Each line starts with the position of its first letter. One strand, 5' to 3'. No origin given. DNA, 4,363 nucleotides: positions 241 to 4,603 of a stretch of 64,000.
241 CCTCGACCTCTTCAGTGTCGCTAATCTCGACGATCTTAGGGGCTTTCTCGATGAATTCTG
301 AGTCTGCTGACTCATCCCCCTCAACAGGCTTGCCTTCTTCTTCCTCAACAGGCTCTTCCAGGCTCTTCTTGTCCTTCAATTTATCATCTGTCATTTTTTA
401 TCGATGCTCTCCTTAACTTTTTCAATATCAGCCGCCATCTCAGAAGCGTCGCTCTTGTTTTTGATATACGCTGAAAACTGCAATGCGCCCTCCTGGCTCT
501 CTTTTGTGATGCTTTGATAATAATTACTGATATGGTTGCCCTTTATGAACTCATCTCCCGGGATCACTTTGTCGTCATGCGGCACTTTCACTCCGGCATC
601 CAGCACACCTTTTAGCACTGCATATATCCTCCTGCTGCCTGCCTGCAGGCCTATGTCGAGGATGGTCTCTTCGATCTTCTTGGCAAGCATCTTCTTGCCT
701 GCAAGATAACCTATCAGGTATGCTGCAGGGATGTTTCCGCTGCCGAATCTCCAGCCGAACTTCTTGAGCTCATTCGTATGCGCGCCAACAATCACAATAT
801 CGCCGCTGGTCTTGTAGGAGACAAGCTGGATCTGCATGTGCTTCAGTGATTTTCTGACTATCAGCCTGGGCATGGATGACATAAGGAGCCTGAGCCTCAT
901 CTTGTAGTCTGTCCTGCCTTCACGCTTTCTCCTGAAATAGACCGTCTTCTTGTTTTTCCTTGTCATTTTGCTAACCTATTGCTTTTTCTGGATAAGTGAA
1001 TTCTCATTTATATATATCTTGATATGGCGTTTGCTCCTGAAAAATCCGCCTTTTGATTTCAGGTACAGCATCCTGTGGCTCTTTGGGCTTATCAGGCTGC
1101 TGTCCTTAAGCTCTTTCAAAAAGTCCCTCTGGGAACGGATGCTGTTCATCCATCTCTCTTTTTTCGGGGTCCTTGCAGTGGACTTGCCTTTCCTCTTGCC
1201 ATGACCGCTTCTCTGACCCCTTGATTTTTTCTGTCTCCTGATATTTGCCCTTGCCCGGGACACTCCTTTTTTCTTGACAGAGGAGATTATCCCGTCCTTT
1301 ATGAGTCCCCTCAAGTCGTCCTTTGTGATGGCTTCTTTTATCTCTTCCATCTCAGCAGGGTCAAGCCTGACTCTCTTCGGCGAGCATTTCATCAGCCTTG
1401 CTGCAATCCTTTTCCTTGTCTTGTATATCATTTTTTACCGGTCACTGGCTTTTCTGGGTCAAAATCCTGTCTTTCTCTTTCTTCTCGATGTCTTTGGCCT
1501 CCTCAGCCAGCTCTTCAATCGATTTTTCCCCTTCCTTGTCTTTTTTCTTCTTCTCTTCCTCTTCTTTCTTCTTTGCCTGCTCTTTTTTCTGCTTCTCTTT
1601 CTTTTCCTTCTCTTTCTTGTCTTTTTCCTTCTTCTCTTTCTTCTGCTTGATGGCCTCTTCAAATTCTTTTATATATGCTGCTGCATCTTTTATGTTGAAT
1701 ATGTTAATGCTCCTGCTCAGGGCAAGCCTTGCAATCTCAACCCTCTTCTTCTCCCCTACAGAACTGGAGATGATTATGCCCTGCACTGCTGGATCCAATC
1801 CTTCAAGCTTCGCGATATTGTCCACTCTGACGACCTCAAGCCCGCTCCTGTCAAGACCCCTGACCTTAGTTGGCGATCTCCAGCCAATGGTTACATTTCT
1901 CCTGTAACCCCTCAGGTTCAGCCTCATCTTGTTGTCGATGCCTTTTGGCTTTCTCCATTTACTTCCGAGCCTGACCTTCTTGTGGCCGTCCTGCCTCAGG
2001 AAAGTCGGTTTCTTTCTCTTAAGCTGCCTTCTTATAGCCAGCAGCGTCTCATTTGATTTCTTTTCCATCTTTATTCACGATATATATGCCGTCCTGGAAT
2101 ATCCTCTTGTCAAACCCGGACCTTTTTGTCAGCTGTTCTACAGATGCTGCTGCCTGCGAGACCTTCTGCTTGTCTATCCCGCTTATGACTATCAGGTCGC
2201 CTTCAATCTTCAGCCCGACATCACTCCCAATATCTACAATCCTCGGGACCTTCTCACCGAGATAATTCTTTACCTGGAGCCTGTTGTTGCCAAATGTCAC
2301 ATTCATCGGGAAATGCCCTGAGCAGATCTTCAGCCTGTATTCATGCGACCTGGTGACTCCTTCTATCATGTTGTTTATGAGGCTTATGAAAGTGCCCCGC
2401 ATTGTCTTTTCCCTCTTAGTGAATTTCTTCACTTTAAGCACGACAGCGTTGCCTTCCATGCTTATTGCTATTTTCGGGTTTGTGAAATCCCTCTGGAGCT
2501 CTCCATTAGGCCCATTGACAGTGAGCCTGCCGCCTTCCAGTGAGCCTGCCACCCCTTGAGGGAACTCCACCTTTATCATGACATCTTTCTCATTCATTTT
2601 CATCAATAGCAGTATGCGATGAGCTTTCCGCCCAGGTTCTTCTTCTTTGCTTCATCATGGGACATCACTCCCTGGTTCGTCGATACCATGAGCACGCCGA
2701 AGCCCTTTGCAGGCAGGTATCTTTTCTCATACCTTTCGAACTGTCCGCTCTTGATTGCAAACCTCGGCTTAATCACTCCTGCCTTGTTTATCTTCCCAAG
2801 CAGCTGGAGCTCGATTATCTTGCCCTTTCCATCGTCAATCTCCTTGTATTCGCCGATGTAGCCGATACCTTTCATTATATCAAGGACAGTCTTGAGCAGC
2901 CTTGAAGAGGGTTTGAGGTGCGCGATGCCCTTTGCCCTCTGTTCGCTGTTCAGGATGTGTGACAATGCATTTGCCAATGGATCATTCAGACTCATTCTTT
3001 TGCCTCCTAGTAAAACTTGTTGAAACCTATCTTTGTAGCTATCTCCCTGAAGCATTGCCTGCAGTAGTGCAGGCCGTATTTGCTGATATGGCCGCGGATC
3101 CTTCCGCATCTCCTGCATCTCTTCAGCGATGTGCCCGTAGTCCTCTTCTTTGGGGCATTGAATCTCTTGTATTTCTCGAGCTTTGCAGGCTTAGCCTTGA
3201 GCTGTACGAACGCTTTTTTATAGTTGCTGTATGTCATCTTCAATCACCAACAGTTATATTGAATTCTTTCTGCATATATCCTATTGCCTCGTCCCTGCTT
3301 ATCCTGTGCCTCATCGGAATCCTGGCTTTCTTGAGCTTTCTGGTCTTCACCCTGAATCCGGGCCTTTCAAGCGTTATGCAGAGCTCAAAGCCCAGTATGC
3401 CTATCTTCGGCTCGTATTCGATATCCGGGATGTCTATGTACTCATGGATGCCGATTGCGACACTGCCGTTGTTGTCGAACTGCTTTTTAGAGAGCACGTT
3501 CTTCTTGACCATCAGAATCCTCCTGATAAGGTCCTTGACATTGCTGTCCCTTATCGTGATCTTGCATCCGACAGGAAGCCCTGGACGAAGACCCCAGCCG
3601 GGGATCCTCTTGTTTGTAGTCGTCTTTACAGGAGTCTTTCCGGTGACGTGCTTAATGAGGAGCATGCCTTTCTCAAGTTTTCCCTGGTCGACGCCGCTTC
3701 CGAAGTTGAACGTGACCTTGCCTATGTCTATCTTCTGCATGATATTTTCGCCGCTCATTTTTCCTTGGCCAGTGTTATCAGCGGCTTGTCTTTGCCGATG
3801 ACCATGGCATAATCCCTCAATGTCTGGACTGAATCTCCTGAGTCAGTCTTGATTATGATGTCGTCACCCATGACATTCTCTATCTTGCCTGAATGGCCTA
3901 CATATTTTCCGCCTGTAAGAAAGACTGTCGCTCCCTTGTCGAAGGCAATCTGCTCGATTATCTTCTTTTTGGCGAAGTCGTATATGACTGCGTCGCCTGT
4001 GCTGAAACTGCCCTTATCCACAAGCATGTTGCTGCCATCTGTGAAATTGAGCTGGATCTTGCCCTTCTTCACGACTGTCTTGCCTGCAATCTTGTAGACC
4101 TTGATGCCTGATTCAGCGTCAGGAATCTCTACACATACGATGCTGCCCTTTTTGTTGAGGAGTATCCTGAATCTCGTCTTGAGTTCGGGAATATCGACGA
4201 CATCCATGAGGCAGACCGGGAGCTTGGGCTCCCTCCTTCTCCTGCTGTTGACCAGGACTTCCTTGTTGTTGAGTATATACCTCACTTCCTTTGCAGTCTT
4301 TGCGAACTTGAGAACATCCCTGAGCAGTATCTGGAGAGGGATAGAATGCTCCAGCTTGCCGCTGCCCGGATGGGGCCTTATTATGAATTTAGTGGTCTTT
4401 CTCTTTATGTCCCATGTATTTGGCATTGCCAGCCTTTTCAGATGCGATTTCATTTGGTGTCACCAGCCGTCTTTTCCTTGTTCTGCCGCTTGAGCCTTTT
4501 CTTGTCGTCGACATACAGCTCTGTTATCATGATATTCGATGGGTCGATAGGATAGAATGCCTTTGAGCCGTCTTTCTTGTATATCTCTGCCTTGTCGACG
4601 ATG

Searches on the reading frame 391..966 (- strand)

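Call 27: search_protein_families(library=pfam, proteins=[window:391-966:-], max_evalue=0.001)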
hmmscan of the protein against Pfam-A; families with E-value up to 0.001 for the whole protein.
window:391-966:- (191 aa): 2 families
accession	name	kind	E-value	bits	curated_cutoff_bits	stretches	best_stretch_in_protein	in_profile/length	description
PF17144.9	Ribosomal_L5e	-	5.1e-24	85.6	27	2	9-97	5-100/163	Ribosomal large subunit proteins 60S L5, and 50S L18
PF00861.27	Ribosomal_L18p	-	1.2e-06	29.3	27.8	1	12-126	7-114/116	Ribosomal L18 of archaea, bacteria, mitoch. and chloroplast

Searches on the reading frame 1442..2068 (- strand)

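Call 27: search_protein_families(library=pfam, proteins=[window:1442-2068:-], max_evalue=0.001)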
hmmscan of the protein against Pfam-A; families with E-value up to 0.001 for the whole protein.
window:1442-2068:- (208 aa): 1 family
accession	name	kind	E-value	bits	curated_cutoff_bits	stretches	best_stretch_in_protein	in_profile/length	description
PF01655.23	Ribosomal_L32e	-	1.8e-28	99.4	25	1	20-125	1-108/108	Ribosomal protein L32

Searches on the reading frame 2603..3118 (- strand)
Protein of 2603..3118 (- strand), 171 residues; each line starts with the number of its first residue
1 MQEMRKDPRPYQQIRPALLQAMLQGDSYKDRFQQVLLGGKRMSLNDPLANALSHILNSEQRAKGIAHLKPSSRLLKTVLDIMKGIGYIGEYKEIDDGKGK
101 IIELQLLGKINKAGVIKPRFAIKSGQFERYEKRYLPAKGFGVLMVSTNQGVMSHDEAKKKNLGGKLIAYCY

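Call 27: search_protein_families(library=pfam, proteins=[window:2603-3118:-], max_evalue=0.001)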
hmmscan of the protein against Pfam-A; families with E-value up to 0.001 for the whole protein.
window:2603-3118:- (171 aa): 1 family
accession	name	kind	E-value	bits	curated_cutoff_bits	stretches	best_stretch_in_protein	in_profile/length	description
PF00410.24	Ribosomal_S8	-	8.7e-23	81.1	24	1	46-171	1-126/126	Ribosomal protein S8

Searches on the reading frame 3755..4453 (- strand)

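Call 27: search_protein_families(library=pfam, proteins=[window:3755-4453:-], max_evalue=0.001)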
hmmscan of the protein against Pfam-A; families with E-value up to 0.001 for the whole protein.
window:3755-4453:- (232 aa): 4 families
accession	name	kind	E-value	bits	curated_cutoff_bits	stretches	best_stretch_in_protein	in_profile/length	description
PF00900.26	Ribosomal_S4e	-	1.3e-19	70.1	25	1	93-165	3-75/75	Ribosomal family S4e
PF08071.17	RS4NT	-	4.4e-09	36.6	27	1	2-30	4-32/37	RS4NT (NUC023) domain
PF01479.30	S4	-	1.2e-05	25.4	22.8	1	39-86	2-48/48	S4 domain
PF00467.35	KOW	-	0.00031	20.9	22.3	0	173-201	1-31/32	KOW motif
